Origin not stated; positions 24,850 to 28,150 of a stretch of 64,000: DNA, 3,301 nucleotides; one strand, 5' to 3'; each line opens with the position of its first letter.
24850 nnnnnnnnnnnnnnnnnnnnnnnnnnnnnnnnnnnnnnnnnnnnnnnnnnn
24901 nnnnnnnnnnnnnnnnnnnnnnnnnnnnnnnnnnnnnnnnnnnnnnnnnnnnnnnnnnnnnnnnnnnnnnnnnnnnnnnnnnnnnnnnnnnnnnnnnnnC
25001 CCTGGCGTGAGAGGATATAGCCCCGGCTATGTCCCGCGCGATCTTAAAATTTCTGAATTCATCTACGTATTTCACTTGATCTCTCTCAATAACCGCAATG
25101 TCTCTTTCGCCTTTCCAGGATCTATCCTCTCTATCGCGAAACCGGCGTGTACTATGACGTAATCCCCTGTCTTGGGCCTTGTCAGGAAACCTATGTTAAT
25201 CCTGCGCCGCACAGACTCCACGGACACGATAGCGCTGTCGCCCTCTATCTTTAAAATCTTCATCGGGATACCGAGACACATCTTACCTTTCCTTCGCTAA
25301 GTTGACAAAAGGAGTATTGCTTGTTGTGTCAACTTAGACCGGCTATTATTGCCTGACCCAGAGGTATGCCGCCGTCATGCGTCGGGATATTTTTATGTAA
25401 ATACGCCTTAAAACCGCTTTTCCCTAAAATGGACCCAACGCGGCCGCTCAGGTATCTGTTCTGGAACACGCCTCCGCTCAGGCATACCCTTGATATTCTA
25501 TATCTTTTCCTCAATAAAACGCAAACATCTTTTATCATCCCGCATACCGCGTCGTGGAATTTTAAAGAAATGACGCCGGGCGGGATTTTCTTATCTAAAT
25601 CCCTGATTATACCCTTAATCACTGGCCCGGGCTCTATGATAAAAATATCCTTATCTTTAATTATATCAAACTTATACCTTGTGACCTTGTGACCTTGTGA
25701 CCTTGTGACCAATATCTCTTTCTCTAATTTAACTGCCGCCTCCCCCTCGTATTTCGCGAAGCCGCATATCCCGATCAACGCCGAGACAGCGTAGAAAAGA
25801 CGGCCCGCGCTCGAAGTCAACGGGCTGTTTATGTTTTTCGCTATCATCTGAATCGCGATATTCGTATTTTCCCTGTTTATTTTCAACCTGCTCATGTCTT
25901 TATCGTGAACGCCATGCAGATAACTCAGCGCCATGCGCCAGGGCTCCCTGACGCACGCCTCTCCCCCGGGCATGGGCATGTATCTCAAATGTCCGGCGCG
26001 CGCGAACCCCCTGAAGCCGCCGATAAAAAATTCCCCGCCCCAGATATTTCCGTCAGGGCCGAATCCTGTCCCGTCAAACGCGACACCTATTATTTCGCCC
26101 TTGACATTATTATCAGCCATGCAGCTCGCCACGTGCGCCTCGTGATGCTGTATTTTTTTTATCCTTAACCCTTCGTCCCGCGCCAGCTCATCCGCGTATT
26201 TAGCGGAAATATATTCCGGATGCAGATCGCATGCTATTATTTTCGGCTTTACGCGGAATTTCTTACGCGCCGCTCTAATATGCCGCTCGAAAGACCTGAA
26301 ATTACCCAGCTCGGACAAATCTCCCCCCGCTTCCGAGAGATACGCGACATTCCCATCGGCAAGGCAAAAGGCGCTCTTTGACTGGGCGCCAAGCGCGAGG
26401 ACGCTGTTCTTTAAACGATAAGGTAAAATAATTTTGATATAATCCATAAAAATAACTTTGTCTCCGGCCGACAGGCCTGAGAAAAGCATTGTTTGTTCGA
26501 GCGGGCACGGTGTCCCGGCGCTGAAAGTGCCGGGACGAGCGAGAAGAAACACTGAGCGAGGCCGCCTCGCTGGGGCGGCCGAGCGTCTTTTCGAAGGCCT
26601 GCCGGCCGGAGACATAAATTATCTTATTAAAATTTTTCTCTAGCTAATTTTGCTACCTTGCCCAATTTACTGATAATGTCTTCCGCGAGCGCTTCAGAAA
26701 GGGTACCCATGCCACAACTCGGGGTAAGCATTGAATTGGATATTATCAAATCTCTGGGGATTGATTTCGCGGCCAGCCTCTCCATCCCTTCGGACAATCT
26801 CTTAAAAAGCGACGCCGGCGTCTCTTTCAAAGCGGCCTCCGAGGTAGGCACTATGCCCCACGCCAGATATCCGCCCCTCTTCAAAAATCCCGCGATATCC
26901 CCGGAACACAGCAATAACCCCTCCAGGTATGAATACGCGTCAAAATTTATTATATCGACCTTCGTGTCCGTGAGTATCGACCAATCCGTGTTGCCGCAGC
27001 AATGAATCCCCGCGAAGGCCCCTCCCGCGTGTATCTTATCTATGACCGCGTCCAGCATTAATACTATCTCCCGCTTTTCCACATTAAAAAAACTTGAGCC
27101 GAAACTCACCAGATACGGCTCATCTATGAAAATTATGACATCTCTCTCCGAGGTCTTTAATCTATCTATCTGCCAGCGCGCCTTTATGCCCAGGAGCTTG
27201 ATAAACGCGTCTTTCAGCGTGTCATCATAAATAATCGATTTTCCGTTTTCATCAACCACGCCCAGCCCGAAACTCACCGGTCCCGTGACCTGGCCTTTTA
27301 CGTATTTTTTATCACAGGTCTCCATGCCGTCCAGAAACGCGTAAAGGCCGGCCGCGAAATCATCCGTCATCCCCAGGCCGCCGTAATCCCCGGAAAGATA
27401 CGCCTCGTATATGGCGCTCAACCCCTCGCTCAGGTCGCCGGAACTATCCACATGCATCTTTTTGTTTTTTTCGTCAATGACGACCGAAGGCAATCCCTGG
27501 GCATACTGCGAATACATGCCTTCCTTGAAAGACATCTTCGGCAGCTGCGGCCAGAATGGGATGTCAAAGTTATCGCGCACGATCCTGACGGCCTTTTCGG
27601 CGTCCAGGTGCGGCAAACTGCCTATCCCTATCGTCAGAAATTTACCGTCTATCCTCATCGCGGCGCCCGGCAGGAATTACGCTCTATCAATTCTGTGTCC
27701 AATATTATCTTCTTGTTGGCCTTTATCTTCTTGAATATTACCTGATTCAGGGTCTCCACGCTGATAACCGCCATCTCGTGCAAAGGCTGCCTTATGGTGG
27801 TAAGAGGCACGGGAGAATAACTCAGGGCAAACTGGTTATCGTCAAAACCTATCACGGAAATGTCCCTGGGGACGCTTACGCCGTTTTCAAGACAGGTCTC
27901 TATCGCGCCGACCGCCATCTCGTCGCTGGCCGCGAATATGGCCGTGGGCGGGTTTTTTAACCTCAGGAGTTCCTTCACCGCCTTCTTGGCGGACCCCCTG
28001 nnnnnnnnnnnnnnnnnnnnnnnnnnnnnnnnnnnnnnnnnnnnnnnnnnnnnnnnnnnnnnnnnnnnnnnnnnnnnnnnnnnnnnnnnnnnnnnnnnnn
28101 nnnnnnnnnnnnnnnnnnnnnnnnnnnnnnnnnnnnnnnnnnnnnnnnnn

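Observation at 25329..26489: Stand-alone HypF C-terminal (Kae1-like) domain without acylphosphatase, zinc-finger or YrdC domains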

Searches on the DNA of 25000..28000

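Call 47: search_rna_families(source=window, start=25000, end=28000, threshold=evalue, max_evalue=1)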
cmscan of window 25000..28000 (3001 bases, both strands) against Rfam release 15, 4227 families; matches with E-value up to 1: 0.
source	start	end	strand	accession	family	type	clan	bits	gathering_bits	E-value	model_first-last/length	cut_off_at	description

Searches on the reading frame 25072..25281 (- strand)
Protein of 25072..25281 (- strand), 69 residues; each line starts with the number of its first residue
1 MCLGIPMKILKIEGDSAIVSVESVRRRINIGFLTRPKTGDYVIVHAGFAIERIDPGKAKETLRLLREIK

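Call 3: search_protein_families(library=pfam, proteins=[window:25072-25281:-], max_evalue=0.01)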
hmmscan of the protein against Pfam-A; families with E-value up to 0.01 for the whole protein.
window:25072-25281:- (69 aa): 1 family
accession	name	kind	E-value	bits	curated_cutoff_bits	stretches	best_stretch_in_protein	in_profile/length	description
PF01455.23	HupF_HypC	-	8.5e-26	90.3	28.5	1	1-65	1-65/65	HupF/HypC family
